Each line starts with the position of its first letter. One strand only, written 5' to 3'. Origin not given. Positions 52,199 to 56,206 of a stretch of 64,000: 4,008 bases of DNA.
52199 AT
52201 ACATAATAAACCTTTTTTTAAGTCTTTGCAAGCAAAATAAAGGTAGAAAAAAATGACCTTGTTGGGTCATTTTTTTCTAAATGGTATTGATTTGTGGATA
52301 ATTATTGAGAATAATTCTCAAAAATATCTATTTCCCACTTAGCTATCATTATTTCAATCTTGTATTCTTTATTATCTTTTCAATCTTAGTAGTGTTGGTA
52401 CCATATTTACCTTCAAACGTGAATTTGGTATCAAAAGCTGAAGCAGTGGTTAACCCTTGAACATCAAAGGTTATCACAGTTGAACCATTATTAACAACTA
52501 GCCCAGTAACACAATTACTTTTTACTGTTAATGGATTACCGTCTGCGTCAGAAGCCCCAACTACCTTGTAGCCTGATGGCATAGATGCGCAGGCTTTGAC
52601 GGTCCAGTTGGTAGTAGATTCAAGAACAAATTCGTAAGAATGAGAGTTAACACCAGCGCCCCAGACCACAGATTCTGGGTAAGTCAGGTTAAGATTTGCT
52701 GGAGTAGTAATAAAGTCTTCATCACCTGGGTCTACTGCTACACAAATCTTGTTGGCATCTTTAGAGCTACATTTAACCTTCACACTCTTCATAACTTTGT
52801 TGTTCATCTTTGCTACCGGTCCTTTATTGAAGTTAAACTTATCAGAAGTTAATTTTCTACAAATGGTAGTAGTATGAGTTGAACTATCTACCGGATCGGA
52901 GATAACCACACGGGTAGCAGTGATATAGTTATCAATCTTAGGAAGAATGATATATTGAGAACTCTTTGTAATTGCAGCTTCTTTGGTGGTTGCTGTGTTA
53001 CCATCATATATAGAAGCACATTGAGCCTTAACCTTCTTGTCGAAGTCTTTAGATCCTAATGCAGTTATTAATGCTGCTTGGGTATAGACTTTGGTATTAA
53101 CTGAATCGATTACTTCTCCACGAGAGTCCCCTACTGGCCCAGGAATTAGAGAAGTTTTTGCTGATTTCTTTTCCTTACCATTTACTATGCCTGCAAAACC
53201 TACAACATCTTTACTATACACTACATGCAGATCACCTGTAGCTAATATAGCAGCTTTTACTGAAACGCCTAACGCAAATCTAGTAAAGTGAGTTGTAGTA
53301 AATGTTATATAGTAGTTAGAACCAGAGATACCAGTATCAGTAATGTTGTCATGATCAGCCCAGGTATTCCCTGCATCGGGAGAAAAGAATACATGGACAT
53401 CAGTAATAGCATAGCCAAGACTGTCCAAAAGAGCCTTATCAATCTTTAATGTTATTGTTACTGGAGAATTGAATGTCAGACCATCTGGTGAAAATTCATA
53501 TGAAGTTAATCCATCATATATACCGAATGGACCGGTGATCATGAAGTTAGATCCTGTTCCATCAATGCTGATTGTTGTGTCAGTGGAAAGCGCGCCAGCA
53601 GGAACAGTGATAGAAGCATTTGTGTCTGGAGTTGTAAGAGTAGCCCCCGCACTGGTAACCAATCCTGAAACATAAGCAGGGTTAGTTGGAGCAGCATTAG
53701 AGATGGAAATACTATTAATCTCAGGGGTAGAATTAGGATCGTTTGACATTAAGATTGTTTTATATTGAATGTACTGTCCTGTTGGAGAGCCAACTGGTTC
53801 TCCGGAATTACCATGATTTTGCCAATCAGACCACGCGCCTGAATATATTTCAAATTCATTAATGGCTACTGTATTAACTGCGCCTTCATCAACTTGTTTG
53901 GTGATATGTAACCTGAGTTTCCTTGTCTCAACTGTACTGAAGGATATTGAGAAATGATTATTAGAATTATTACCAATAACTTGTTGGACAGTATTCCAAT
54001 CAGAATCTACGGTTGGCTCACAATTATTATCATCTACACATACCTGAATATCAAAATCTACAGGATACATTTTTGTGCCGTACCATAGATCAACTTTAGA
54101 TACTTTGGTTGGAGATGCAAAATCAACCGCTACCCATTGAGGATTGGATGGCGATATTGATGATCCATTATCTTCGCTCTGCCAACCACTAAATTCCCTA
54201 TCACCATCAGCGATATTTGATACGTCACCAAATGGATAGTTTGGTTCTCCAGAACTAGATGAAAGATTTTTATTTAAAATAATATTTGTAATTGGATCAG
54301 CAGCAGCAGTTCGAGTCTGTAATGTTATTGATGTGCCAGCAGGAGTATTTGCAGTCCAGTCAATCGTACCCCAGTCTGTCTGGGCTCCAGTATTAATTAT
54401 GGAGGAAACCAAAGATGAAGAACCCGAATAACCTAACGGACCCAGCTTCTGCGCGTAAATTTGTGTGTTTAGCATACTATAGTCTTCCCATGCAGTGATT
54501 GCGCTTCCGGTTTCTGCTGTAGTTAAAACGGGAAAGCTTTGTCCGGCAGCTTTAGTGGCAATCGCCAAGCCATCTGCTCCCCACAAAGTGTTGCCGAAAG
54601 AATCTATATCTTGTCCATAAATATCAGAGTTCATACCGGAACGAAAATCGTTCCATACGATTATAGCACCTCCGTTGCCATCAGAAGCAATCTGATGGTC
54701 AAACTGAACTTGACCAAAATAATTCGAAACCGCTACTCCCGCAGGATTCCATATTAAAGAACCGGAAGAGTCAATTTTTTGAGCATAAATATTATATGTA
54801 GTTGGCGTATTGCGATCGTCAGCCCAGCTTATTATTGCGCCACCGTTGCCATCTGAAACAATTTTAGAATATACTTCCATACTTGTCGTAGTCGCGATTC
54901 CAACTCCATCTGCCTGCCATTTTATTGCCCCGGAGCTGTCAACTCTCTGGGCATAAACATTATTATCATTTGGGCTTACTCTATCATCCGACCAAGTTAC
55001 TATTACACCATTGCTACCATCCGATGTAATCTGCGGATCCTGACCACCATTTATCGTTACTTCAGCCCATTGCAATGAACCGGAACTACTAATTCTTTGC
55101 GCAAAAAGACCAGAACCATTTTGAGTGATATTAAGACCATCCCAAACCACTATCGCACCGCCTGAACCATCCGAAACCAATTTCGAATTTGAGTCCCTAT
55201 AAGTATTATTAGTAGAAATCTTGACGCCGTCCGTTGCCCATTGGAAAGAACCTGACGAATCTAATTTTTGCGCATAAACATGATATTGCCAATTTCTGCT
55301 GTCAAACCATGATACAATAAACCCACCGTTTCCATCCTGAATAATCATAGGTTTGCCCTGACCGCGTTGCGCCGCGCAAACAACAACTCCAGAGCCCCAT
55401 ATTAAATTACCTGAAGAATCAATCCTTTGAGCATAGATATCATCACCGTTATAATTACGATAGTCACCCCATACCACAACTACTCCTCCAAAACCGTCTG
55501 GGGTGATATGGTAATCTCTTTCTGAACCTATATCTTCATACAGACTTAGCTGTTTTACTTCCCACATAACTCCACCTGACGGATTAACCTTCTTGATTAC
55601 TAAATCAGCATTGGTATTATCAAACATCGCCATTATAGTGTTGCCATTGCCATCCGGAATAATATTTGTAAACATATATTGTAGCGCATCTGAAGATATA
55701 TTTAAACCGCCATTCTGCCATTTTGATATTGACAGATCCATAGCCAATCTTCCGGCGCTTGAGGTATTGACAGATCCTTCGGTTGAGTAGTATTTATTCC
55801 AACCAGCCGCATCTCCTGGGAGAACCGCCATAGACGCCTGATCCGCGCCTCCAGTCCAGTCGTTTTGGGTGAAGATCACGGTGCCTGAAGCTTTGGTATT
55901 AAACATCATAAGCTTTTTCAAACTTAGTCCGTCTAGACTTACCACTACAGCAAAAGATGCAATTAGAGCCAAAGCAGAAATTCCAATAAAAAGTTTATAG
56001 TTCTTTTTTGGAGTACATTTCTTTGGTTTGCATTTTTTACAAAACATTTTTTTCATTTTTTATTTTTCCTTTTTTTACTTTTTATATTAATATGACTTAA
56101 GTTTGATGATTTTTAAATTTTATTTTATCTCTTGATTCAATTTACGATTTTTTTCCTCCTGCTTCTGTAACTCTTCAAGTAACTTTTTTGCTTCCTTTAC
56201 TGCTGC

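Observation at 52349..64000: Tandem cluster of four giant secreted proteins that appear cell-wall tethered and share domains with a peptidoglycan L,D-transpeptidase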

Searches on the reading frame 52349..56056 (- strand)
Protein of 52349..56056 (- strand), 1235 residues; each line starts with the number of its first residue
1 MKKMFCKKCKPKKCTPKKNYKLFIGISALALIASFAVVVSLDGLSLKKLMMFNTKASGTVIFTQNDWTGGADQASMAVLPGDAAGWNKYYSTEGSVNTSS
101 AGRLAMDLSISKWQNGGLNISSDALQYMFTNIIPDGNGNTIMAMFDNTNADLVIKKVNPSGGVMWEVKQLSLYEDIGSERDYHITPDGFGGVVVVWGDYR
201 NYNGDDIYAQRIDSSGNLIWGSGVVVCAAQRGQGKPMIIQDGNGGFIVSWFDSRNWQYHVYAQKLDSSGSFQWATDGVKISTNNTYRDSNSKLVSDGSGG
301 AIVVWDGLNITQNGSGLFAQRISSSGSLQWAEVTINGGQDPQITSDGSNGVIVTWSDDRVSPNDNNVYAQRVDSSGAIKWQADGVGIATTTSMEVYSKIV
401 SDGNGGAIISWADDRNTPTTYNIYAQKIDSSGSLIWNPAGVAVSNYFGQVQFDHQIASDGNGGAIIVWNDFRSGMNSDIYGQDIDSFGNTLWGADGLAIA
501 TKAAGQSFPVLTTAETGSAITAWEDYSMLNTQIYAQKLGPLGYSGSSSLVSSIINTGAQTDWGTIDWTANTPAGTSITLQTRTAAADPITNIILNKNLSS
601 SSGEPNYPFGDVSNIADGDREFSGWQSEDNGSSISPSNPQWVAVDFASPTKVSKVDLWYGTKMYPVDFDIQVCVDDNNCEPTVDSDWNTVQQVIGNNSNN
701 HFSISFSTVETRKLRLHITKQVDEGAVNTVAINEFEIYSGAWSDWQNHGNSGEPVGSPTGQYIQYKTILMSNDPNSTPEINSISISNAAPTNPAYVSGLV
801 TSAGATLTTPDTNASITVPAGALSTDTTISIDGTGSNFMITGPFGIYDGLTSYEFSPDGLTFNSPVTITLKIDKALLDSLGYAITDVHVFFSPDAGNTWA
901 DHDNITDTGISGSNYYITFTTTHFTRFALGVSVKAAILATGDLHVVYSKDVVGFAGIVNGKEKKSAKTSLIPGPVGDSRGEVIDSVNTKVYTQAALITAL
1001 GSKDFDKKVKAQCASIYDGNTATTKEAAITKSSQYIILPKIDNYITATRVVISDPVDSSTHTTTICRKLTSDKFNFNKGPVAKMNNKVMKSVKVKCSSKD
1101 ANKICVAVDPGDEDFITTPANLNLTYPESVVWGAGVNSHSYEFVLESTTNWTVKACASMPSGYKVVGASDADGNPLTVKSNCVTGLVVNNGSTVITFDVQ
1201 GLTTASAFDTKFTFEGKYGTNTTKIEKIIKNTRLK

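Call 5: search_protein_families(library=pfam, proteins=[window:52349-56056:-], max_evalue=0.01)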
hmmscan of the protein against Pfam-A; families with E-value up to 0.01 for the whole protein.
window:52349-56056:- (1235 aa): 3 families
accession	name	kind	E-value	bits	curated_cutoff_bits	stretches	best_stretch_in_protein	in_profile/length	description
PF00754.31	F5_F8_type_C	-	1.3e-10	41.9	28.2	1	600-726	5-120/127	F5/8 type C domain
PF22633.2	F5_F8_type_C_2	-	8.8e-10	39.5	27.8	1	614-716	1-91/91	NedA-like, galactose-binding domain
PF00791.26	ZU5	-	0.00047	20.8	21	1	796-870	1-78/97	ZU5 domain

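Call 7: search_protein_families(library=ncbifam, proteins=[window:52349-56056:-], max_evalue=0.01)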
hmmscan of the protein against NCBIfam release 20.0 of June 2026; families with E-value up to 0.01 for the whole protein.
window:52349-56056:- (1235 aa): 0 families

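Call 9: find_homologous_proteins(query=window:52349-56056:-, max_evalue=0.001)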
Query window:52349-56056:- (1235 aa): 2730 proteins with E <= 0.001 among 8000 candidates; the best 120 are listed.
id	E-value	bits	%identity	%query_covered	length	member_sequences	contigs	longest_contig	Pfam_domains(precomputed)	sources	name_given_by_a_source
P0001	0.0e+0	2788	100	100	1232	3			PF00754.32,PF22633.4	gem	-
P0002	3.7e-261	888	38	36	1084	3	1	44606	PF03640.21,PF14061.13,PF13860.13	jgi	jgi:predicted lipoprotein with Yx(FWY)xxD motif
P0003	3.0e-238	812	39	34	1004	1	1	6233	PF07372.18,PF13860.13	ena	-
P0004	1.2e-226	773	47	29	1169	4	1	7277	PF14061.13,PF07372.18,PF18962.8,PF13860.13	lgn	-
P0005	2.9e-226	772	33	34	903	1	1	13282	PF13448.12,PF07372.18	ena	-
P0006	5.6e-226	771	37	35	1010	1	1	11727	PF13448.12,PF18962.8,PF13860.13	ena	-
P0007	5.9e-222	758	34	41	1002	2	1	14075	PF07372.18,PF13860.13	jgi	jgi:hypothetical protein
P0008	3.8e-201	689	38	35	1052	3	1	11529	PF03640.21,PF14061.13,PF13860.13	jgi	jgi:predicted lipoprotein with Yx(FWY)xxD motif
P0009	6.5e-200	685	40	36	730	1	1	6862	PF18998.7,PF17996.8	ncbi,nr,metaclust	ncbi:MAG: hypothetical protein A3F88_04825 [Deltaproteobacteria bacterium RIFCSPLOWO2_12_FULL_42_16]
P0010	2.1e-199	683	39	36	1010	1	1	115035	PF03640.21,PF14061.13,PF18962.8,PF13860.13,PF06832.19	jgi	jgi:FlgD Ig-like domain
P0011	2.7e-198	679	36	33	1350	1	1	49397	-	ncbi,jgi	-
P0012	4.1e-193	662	40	35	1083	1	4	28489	PF14061.13,PF13860.13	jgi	jgi:hypothetical protein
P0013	5.7e-193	662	35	37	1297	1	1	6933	-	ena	-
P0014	3.6e-192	659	37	32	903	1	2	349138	PF13448.12,PF07372.18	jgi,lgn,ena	-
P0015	2.6e-191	656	37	33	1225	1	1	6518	-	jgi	-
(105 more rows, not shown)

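Call 10: find_encoding_contigs(protein=P0001, flank=10000, max_places=6)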
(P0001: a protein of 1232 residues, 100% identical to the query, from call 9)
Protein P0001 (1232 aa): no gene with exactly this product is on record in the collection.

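Call 49: search_solved_structures(query=window:52349-56056:-, max_evalue=1)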
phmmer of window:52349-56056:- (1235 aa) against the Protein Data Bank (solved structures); distinct sequences matched with E-value up to 1: 8.
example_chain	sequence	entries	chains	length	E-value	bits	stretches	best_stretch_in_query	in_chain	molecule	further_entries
2k7h_A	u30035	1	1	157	0.11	13.2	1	892-989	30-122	Stress-induced protein SAM22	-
2xsu_A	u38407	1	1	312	0.11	13.2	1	936-993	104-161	CATECHOL 1,2 DIOXYGENASE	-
2xsr_A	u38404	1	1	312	0.11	13.1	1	937-993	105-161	CATECHOL 1,2 DIOXYGENASE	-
2xsv_A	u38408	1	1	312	0.12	13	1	938-993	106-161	CATECHOL 1,2 DIOXYGENASE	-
1icx_A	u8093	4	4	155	0.62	10.7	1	939-994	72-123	PROTEIN LLR18A | Protein LLPR-10.1A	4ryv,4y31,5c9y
4zlr_A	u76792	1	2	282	0.94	10.1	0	348-446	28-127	Brain tumor protein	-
1q7f_A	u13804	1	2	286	0.96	10.1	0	348-446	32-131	brain tumor CG10719-PA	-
5ex7_A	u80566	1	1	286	0.98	10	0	348-446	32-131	Brain tumor protein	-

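Call 72: predict_structure(alignment_id=A4)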
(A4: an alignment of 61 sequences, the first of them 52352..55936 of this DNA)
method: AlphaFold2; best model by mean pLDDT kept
length: 1195 residues; sequences in the alignment: 61
mean_pLDDT: 53.9   pTM: 0.54
mean pLDDT of the five models: 53.9, 53.3, 51.7, 50.7, 50.6
residues with pLDDT >= 90: 258; 70-90: 202; 50-70: 95; < 50: 640
segments of 3 or more residues with pLDDT < 50: 1-76, 505-824, 847-871, 884-1081, 1087-1089, 1181-1195
pLDDT, mean of each block of 10 residues (from residue 1): 29 26 26 40 42 37 38 48 64 85 84 85 81 65 93 92 86 95 91 92 94 90 97 95 78 96 89 83 97 89 96 92 87 97 91 81 96 83 96 96 88 95 96 92 97 94 87 88 81 81 48 21 25 33 27 32 28 24 21 26 24 25 25 24 24 23 23 22 26 24 23 26 22 28 24 25 25 23 28 31 30 32 54 64 51 31 39 60 43 30 23 24 26 25 23 25 26 25 26 25 24 26 23 23 25 29 31 30 50 58 74 77 76 78 75 76 57 67 41 42
secondary structure, 60 per line:
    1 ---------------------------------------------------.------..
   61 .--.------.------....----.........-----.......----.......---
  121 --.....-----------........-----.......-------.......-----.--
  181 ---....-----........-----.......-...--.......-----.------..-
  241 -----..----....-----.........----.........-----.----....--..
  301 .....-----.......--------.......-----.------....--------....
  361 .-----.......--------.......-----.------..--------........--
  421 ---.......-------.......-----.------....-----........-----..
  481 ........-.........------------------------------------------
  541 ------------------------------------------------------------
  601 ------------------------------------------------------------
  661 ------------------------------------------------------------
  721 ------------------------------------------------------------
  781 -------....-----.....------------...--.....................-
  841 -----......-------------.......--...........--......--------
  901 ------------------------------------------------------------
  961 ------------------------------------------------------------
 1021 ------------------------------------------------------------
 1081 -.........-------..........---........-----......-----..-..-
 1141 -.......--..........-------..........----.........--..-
elements in order (helices of 4 or more, strands of 3 or more residues): E59-61 E78-81 E86-94 E100-106 E111-117 E123-127 E139-146 E152-158 E166-172 E184-187 E193-200 E206-212 E219-225 E252-255 E261-269 E274-282 E293-296 E299-305 E311-317 E326-332 E345-348 E357-361 E367-373 E382-388 E411-418 E424-430 E438-444 E457-460 E466-473 E479-488 E490-498 E788-791 E797-801 E814-816 E819-833 H834-839 E846-851 E865-871 E874-884 E887-892 E1082-1090 E1098-1107 E1111-1118 E1124-1129 E1142-1148 E1151-1160 E1168-1177 H1182-1190

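Call 74: fold_search(model_id=the predicted structure, library=pdb)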
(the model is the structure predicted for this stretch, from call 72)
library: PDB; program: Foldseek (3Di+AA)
matches with E <= 10: 979; with E <= 0.001: 263
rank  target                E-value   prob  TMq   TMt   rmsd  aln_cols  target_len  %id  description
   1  6gxs_B                2.3e-08  1.00  0.22  0.60   6.2       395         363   13  Crystal structure of CV39L lectin from Chromobacterium violaceum at 1.8 A resolution (released 2019-12-04)
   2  6gxs_C                2.7e-08  1.00  0.22  0.63   6.0       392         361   14  Crystal structure of CV39L lectin from Chromobacterium violaceum at 1.8 A resolution (released 2019-12-04)
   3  6gxs_A                3.1e-08  1.00  0.23  0.64   5.8       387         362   11  Crystal structure of CV39L lectin from Chromobacterium violaceum at 1.8 A resolution (released 2019-12-04)
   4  4yz4_A                1.2e-07  1.00  0.15  0.25  16.8       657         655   10  Crystal Structure of Streptococcus pneumoniae NanC, in complex with N-Acetylneuraminic acid. (released 2015-09-23)
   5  5yp1_C                1.7e-07  1.00  0.22  0.35   6.8       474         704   12  Crystal structure of dipeptidyl peptidase IV (DPP IV) from Pseudoxanthomonas mexicana WO24 (released 2018-02-21)
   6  4yz3_A                2.1e-07  1.00  0.15  0.24  15.8       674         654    9  Crystal Structure of Streptococcus pneumoniae NanC, in complex with Oseltamivir. (released 2016-04-20)
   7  4yz2_A                2.1e-07  1.00  0.15  0.24  17.0       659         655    9  Crystal Structure of Streptococcus pneumoniae NanC, in complex with 2-deoxy-2,3-didehydro-N-acetylneuraminic acid. (released 2015-09-23)
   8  5muk                  2.3e-07  1.00  0.20  0.54   9.1       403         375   11  Glycoside Hydrolase BT3686 (released 2017-04-26)
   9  6gxs_D                3.0e-07  1.00  0.22  0.59   6.4       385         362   13  Crystal structure of CV39L lectin from Chromobacterium violaceum at 1.8 A resolution (released 2019-12-04)
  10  4yz1_B                3.0e-07  1.00  0.15  0.23  17.5       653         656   10  Crystal Structure of Streptococcus pneumoniae NanC, apo structure. (released 2015-09-23)
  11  4yz1_A                3.3e-07  1.00  0.15  0.24  17.7       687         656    9  Crystal Structure of Streptococcus pneumoniae NanC, apo structure. (released 2015-09-23)
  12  5yp1_B                3.5e-07  1.00  0.21  0.32   9.0       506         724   12  Crystal structure of dipeptidyl peptidase IV (DPP IV) from Pseudoxanthomonas mexicana WO24 (released 2018-02-21)
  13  7esn_A                4.0e-07  1.00  0.19  0.41   9.8       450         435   12  Crystal structure of a L-rhamnose-alpha-1,4-D-glucuronate lyase from Fusarium oxysporum 12S, H105F Rha-GlcA complex (released 2021-08-04)
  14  4yz5_B                4.0e-07  1.00  0.15  0.24  17.3       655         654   10  Crystal Structure of Streptococcus pneumoniae NanC, in complex with 3-Sialyllactose (released 2015-09-23)
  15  6ww7_A                5.4e-07  0.99  0.10  0.12  23.5       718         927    8  Structure of the human ER membrane protein complex in a lipid nanodisc (released 2020-05-27)
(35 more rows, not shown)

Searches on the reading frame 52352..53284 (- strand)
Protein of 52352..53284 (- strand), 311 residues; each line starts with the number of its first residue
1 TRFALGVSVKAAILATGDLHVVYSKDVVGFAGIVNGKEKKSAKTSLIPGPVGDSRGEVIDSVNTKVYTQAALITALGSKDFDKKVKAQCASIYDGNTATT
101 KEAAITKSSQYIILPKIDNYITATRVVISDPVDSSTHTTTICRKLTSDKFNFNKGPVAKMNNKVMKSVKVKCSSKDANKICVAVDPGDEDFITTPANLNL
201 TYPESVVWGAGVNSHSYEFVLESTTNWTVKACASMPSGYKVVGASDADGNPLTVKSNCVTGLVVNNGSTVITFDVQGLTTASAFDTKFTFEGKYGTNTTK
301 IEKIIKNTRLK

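Call 64: search_protein_families(library=pfam, proteins=[window:52352-53284:-], max_evalue=1)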
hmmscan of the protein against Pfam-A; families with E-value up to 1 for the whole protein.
window:52352-53284:- (311 aa): 0 families

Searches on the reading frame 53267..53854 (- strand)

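Call 64: search_protein_families(library=pfam, proteins=[window:53267-53854:-], max_evalue=1)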
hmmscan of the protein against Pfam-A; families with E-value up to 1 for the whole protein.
window:53267-53854:- (196 aa): 1 family
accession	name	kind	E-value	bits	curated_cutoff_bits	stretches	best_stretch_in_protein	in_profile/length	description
PF00791.26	ZU5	-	9.4e-06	26.3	21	1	62-97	1-36/97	ZU5 domain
